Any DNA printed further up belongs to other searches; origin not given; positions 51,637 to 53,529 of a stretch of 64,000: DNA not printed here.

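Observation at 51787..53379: TAXI-type solute-binding protein fused to an OmpA-like peptidoglycan-binding domain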

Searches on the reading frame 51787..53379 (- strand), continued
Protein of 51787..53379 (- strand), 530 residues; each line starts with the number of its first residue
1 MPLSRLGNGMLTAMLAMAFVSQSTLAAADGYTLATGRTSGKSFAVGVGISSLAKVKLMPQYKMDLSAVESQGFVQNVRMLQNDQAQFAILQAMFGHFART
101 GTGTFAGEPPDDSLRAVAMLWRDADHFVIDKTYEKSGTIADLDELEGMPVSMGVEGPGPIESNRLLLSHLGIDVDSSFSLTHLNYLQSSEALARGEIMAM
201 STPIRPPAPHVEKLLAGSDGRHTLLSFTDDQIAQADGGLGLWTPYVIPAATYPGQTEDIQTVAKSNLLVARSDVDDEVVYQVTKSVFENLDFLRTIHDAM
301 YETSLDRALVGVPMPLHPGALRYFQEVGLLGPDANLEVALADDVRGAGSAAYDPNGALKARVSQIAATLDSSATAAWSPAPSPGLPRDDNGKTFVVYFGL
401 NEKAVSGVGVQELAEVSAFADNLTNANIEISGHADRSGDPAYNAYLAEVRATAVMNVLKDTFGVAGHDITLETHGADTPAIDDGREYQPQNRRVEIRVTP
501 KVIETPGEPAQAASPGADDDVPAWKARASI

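Call 40: find_encoding_contigs(protein=P0161, flank=8000, max_places=2)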
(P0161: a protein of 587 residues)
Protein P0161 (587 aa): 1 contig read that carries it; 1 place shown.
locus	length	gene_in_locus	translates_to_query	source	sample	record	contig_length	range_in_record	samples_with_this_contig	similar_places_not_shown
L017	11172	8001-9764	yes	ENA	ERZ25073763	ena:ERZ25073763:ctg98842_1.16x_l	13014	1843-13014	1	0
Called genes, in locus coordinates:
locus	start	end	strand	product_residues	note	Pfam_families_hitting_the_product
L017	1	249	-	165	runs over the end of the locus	PF13279:4HBT_2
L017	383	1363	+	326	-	PF01758:SBF (weak)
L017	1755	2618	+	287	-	PF04333:MlaA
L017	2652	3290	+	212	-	PF05494:MlaC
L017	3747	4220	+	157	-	PF00455:DeoRC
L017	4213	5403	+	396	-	PF07690:MFS_1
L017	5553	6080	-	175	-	PF01810:LysE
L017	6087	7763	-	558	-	PF00005:ABC_tran, PF02463:SMC_N (faint), PF13476:AAA_23 (faint), PF13555:AAA_29 (faint), PF13238:AAA_18 (faint), PF13304:AAA_21 (faint), PF12848:ABC_tran_Xtn, PF00005:ABC_tran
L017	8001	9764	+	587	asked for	PF16868:NMT1_3, PF00691:OmpA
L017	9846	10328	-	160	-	PF01322:Cytochrom_C_2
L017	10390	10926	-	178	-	PF16694:Cytochrome_P460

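Call 42: predict_structure(alignment_id=A2)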
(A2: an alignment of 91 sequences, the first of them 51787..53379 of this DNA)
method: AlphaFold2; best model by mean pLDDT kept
length: 530 residues; sequences in the alignment: 91
mean_pLDDT: 85.4   pTM: 0.65
mean pLDDT of the five models: 85.4, 83.9, 81.3, 79.7, 77.5
residues with pLDDT >= 90: 363; 70-90: 82; 50-70: 18; < 50: 67
segments of 3 or more residues with pLDDT < 50: 1-7, 21-26, 362-387, 505-530
pLDDT, mean of each block of 10 residues (from residue 1): 45 52 54 95 96 95 96 96 98 95 93 97 97 98 98 90 95 96 96 98 94 95 97 91 94 95 97 98 97 92 92 96 97 93 80 88 37 35 46 92 89 90 92 91 93 96 90 88 86 95 54 36 39
secondary structure, 60 per line:
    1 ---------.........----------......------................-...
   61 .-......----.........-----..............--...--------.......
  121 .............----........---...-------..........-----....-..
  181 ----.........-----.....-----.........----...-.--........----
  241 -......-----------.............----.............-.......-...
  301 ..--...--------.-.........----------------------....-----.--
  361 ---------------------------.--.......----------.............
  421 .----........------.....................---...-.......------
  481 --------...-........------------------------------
elements in order: H10-18 E29-34 H41-56 H58-61 E63-68 H73-81 E87-91 H92-100 E114-130 H139-145 E149-151 H159-168 H174-177 H185-193 E199-203 H209-217 E222-224 H229-236 E242-247 E259-271 H276-288 H290-296 H298-302 H318-326 E391-397 H408-421 E426-433 H440-460 E468-474 E493-500

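Call 48: fold_search(model_id=the predicted structure, library=pdb)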
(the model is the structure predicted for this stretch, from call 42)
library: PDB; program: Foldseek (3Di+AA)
matches with E <= 10: 1569; with E <= 0.001: 1057
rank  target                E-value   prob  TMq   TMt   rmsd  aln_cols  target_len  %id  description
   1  9ibp_A                5.8e-39  1.00  0.55  0.93   1.9       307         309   43  VCA0144 from Vibrio cholerae (released 2025-12-24)
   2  9ibp_B                1.2e-38  1.00  0.54  0.91   2.0       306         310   43  VCA0144 from Vibrio cholerae (released 2025-12-24)
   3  9ibo                  5.9e-27  1.00  0.47  0.78   3.8       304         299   26  VC0430/VcGluP bound to glutamate (released 2025-12-24)
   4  8s4j                  2.4e-26  1.00  0.48  0.79   3.8       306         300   25  Structure, substrate selectivity determinants and membrane interactions of a Glutamate-specific TAXI TRAP binding protei (released 2024-11-06)
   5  8u79                  5.0e-26  1.00  0.46  0.77   4.0       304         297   26  Crystal Structure of Substrate Binding Protein of Thermus thermophilus TAXI-TRAP protein with L-glutamate (released 2025-03-19)
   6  1us4                  6.7e-26  1.00  0.46  0.76   4.3       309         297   26  PUTATIVE GLUR0 LIGAND BINDING CORE WITH L-GLUTAMATE (released 2003-11-19)
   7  4ddd                  8.5e-26  1.00  0.49  0.82   3.4       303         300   23  Crystal structure of an immunogenic protein from ehrlichia chaffeensis (released 2012-05-23)
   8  6aeo_A                8.2e-13  1.00  0.27  0.26  26.8       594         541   13  TssL periplasmic domain (released 2019-06-12)
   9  6aeo_B                1.7e-12  1.00  0.24  0.23  28.0       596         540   13  TssL periplasmic domain (released 2019-06-12)
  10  6ssy_B                4.4e-12  1.00  0.33  0.53   9.3       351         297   13  Taurine ABC transporter substrate binding protein TauA from E. coli in complex with 2-Aminoethylphosphonic acid (released 2019-12-18)
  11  6ssy_A                4.6e-12  1.00  0.32  0.51   9.5       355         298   13  Taurine ABC transporter substrate binding protein TauA from E. coli in complex with 2-Aminoethylphosphonic acid (released 2019-12-18)
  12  4h67_H                1.8e-10  1.00  0.32  0.49   9.3       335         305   12  Crystal structure of HMP synthase Thi5 from S. cerevisiae (released 2012-10-17)
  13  3qsl_A                4.0e-10  1.00  0.31  0.47   9.9       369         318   14  Structure of CAE31940 from Bordetella bronchiseptica RB50 (released 2011-03-23)
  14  9uai                  4.5e-10  1.00  0.34  0.45   7.7       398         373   14  Crystal structure of cyanobacterial CRD of CmpBCD in the presence of nitrate (released 2026-04-08)
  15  3uif                  5.4e-10  1.00  0.34  0.50  10.3       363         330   14  CRYSTAL STRUCTURE OF putative sulfonate ABC transporter, periplasmic sulfonate-binding protein SsuA from Methylobacillus (released 2011-11-23)
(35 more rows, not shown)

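Call 51: find_encoding_contigs(protein=P0079, flank=6000, max_places=1)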
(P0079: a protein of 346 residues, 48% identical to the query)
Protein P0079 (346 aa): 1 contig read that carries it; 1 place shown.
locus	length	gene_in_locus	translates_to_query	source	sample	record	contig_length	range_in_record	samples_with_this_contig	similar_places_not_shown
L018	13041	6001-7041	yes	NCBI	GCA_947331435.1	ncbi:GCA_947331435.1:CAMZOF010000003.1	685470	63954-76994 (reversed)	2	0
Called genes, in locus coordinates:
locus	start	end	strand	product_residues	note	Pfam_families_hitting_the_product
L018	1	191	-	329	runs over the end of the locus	-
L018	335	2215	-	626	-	PF00916:Sulfate_transp, PF01740:STAS (weak)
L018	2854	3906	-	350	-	-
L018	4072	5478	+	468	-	PF01381:HTH_3, PF12844:HTH_19 (weak), PF13560:HTH_31, PF06114:Peptidase_M78, PF09856:ScfRs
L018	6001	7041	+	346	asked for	PF16868:NMT1_3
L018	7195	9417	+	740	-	PF06808:DctM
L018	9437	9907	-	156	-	PF00583:Acetyltransf_1, PF13673:Acetyltransf_10, PF13508:Acetyltransf_7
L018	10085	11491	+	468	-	PF01654:Cyt_bd_oxida_I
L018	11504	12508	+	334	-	PF02322:Cyt_bd_oxida_II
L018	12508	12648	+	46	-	-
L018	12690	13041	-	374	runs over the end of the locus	PF03054:tRNA_Me_trans, PF20259:tRNA_Me_trans_M, PF20258:tRNA_Me_trans_C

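Call 52: find_encoding_contigs(protein=P0070, flank=6000, max_places=1)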
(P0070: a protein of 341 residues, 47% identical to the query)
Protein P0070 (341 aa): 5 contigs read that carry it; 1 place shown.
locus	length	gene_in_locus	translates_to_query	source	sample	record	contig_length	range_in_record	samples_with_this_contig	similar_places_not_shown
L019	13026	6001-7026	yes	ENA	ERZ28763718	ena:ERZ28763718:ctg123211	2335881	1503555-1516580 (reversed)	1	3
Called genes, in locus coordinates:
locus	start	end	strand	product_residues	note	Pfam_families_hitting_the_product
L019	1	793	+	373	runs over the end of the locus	PF00005:ABC_tran, PF02463:SMC_N (weak), PF13304:AAA_21 (faint), PF17912:OB_MalK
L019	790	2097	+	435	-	PF01425:Amidase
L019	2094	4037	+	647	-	PF25837:Apionate_lact_N, PF25838:Apionate_lact_M, PF25839:Apionate_lact_C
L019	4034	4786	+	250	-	PF00106:adh_short, PF08659:KR, PF13561:adh_short_C2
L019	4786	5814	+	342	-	PF01408:GFO_IDH_MocA, PF22725:GFO_IDH_MocA_C3, PF02894:GFO_IDH_MocA_C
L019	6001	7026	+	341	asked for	PF16868:NMT1_3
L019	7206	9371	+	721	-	PF06808:DctM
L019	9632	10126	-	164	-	PF04828:GFA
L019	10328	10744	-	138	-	-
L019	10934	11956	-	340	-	PF00348:polyprenyl_synt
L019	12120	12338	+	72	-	PF09413:DUF2007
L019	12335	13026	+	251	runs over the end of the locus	PF01135:PCMT (weak), PF05175:MTS, PF02475:TRM5-TYW2_MTfase (weak), PF13847:Methyltransf_31, PF08241:Methyltransf_11 (weak), PF08242:Methyltransf_12 (faint), PF13649:Methyltransf_25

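Call 60: search_protein_families(library=ncbifam, proteins=[P0142, P0135], max_evalue=0.001)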
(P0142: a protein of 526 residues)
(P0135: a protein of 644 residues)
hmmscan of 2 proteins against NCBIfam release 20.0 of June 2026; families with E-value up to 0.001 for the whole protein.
P0142 (526 aa): 18 families
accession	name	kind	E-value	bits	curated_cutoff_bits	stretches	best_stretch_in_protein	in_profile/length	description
TIGR02122.1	TRAP_TAXI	subfamily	9.7e-48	162.6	84.35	1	4-319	4-320/320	TAXI family TRAP transporter solute-binding subunit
NF053611.1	YiaD_Gzip_OmpA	equivalog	6.9e-10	39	175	1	451-523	134-206/206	YiaD family glycine zipper/OmpA-like lipoprotein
NF045787.1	OmpABordt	equivalog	6.4e-08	32.5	200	1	391-524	60-190/194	outer membrane protein OmpA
NF053585.1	OMP_LP_YfiB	equivalog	1e-07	32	128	1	415-524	57-161/163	outer membrane lipoprotein YfiB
TIGR02802.1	Pal_lipo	equivalog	2.5e-07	30.7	125.35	1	444-522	25-103/104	peptidoglycan-associated lipoprotein Pal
NF053613.1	OMP_toxin_LptF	equivalog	7.7e-07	29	400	1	415-523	142-245/256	lipotoxin F family OmpA-related lipoprotein LptF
NF006545.0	PRK09039.1-4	equivalog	1.8e-06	27.9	372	1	342-521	152-337/342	peptidoglycan -binding protein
NF053612.1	anchor_PA1041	equivalog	6.1e-06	26.3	250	1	445-523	158-235/236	PA1041 family peptidoglycan-binding anchor lipoprotein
NF008067.1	PRK10802.1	equivalog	6.4e-06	26.1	261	1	415-520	68-168/171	peptidoglycan-associated lipoprotein Pal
NF006547.1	PRK09040.1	equivalog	8.3e-06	25.3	194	1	463-526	140-203/213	hypothetical protein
NF033763.1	exchanger_TraB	exception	2.1e-05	22.7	700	1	445-525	419-499/522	outer membrane exchange protein TraB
TIGR03350.1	type_VI_ompA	equivalog_domain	2.6e-05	24.2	139.8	1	452-523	62-137/137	type VI secretion system protein TssL, long form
TIGR03789.1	pdsO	hypoth_equivalog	3.4e-05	23.6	152.2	1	440-520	161-240/243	sortase-associated OmpA-like protein PdsO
NF047726.1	AutTranAdhPGAsTpgA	equivalog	3.9e-05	23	350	1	435-499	173-237/268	trimeric autotransporter adhesin/peptidogylcan-associated protein TpgA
NF006541.1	PRK09038.1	equivalog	7e-05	22.6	283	1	415-523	142-248/253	flagellar motor protein MotD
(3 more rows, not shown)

P0135 (644 aa): 32 families (the best 25 are shown)
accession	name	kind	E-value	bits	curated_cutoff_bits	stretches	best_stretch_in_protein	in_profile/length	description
TIGR02122.1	TRAP_TAXI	subfamily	7.5e-43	146.6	84.35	1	12-325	11-320/320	TAXI family TRAP transporter solute-binding subunit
NF053611.1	YiaD_Gzip_OmpA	equivalog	5.4e-21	75.2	175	1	380-479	106-205/206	YiaD family glycine zipper/OmpA-like lipoprotein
NF053613.1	OMP_toxin_LptF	equivalog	7.7e-18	65.1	400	1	379-488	144-251/256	lipotoxin F family OmpA-related lipoprotein LptF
NF053585.1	OMP_LP_YfiB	equivalog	8.6e-18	64.7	128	1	379-481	59-161/163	outer membrane lipoprotein YfiB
NF053612.1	anchor_PA1041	equivalog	3.1e-17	63.3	250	1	379-480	134-235/236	PA1041 family peptidoglycan-binding anchor lipoprotein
TIGR02802.1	Pal_lipo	equivalog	6.2e-17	61.6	125.35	1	379-479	3-103/104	peptidoglycan-associated lipoprotein Pal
NF045787.1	OmpABordt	equivalog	2.8e-13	50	200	1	378-478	87-187/194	outer membrane protein OmpA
NF007804.1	PRK10510.1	equivalog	4.3e-12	45.9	307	1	381-479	117-215/219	OmpA family lipoprotein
NF053607.1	CHU_0125_OmpA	equivalog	2.9e-11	42.6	620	1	407-480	560-636/639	CHU_0125 family OmpA-like outer membrane integrity protein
TIGR03350.1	type_VI_ompA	equivalog_domain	4.8e-11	42.7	139.8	1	380-480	34-137/137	type VI secretion system protein TssL, long form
NF033763.1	exchanger_TraB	exception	4.9e-11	41.3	700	1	394-486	410-503/522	outer membrane exchange protein TraB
NF052230.1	T9SS_PorE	exception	2.9e-10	39.1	600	1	379-462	518-601/648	PorE family type IX secretion system protein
TIGR03789.1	pdsO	hypoth_equivalog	7.1e-10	39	152.2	1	393-476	156-239/243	sortase-associated OmpA-like protein PdsO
NF045788.1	Omp38Acinit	equivalog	2.6e-09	36.6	500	1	379-481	244-347/354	outer membrane protein Omp38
NF047726.1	AutTranAdhPGAsTpgA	equivalog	9e-09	34.9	350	1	367-454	145-235/268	trimeric autotransporter adhesin/peptidogylcan-associated protein TpgA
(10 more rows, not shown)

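Call 63: find_encoding_contigs(protein=P0270, flank=6000, max_places=2)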
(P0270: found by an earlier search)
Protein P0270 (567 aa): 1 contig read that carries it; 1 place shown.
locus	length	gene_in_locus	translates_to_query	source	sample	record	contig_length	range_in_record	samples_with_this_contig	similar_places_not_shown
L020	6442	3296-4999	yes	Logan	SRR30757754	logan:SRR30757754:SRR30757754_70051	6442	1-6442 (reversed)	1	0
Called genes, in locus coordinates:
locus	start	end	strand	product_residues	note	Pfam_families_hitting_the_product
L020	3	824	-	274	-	?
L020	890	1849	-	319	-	PF03631:Virul_fac_BrkB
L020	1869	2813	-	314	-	PF00226:DnaJ, PF01556:DnaJ_C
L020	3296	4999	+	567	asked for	PF16868:NMT1_3, PF00691:OmpA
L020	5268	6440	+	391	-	?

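Call 64: find_encoding_contigs(protein=P0272, flank=6000, max_places=2)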
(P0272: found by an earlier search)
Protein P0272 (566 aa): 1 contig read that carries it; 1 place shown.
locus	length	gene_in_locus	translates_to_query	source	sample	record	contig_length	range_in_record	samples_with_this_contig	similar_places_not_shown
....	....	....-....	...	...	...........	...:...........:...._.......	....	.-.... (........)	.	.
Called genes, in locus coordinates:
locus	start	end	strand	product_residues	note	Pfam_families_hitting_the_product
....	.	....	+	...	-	?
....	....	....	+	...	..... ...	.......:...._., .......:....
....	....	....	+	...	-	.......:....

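Call 72: find_homologous_proteins(query=P0142, max_evalue=1e-20)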
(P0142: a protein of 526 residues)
Query P0142 (526 aa): 15 proteins with E <= 1e-20 among 8000 candidates.
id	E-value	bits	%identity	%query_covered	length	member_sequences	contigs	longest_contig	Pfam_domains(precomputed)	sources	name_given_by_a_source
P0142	0.0e+0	1160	100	100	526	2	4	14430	PF00691.26,PF16868.11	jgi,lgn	-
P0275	1.3e-194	666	60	100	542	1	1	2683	PF00691.26,PF16868.11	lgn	-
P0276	1.7e-193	662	58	100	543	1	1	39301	PF00691.26,PF16868.11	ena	-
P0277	6.3e-191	653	58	100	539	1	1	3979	PF00691.26,PF16868.11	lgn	-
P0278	5.6e-181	621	55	100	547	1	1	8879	PF00691.26,PF16868.11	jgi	-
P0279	7.6e-176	604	54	98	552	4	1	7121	PF00691.26,PF16868.11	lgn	-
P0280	5.8e-171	588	55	94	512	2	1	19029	PF00691.26,PF16868.11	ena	-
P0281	1.9e-134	467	62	67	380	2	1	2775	PF00691.26,PF16868.11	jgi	jgi:outer membrane protein OmpA-like peptidoglycan-associated protein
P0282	1.7e-109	385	38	99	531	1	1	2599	PF00691.26,PF16868.11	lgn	-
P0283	5.4e-108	380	39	99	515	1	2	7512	PF00691.26,PF16868.11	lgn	-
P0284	2.1e-102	361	40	99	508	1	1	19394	PF00691.26,PF16868.11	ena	-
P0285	3.1e-100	354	39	97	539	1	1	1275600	PF00691.26,PF16868.11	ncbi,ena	-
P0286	5.6e-99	350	39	95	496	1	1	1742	PF00691.26,PF16868.11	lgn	-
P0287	2.7e-40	157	31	56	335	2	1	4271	PF16868.11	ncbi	ncbi:MAG: TAXI family TRAP transporter solute-binding subunit [Pseudomonadota bacterium]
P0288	8.5e-32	129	32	56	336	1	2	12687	PF16868.11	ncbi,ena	-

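Call 73: find_encoding_contigs(protein=P0285, flank=10000, max_places=1)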
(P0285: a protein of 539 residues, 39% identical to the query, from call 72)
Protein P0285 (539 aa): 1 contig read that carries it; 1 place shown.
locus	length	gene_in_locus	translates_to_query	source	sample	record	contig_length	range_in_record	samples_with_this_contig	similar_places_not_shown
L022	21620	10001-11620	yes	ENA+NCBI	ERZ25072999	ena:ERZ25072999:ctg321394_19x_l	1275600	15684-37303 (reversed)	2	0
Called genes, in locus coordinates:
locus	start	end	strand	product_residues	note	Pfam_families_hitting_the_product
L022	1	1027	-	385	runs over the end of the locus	-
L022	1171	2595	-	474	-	PF01841:Transglut_core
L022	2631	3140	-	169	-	PF13238:AAA_18, PF13671:AAA_33, PF01202:SKI (weak)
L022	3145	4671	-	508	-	PF03446:NAD_binding_2, PF00393:6PGD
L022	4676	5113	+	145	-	PF13279:4HBT_2, PF03061:4HBT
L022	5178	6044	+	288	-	-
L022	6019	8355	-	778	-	PF18364:Molybdopterin_N, PF00384:Molybdopterin, PF01568:Molydop_binding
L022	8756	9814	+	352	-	PF07681:DoxX (weak)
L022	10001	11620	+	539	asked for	PF16868:NMT1_3, PF00691:OmpA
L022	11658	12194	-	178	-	PF16694:Cytochrome_P460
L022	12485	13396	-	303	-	PF00140:Sigma70_r1_2, PF04542:Sigma70_r2, PF04545:Sigma70_r4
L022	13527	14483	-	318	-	PF01479:S4, PF00849:PseudoU_synth_2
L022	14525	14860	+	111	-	-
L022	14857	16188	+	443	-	PF01938:TRAM, PF21579:PabTrmU54_TRAM_dom (faint), PF05958:tRNA_U5-meth_tr (faint)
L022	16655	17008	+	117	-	-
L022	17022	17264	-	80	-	-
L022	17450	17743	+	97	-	PF17723:RHH_8 (faint)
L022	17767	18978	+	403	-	PF00756:Esterase, PF10503:Esterase_PHB, PF00326:Peptidase_S9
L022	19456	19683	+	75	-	PF24154:Tis1_ImmP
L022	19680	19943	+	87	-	-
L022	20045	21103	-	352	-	PF01312:Bac_export_2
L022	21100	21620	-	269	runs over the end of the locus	PF01311:Bac_export_1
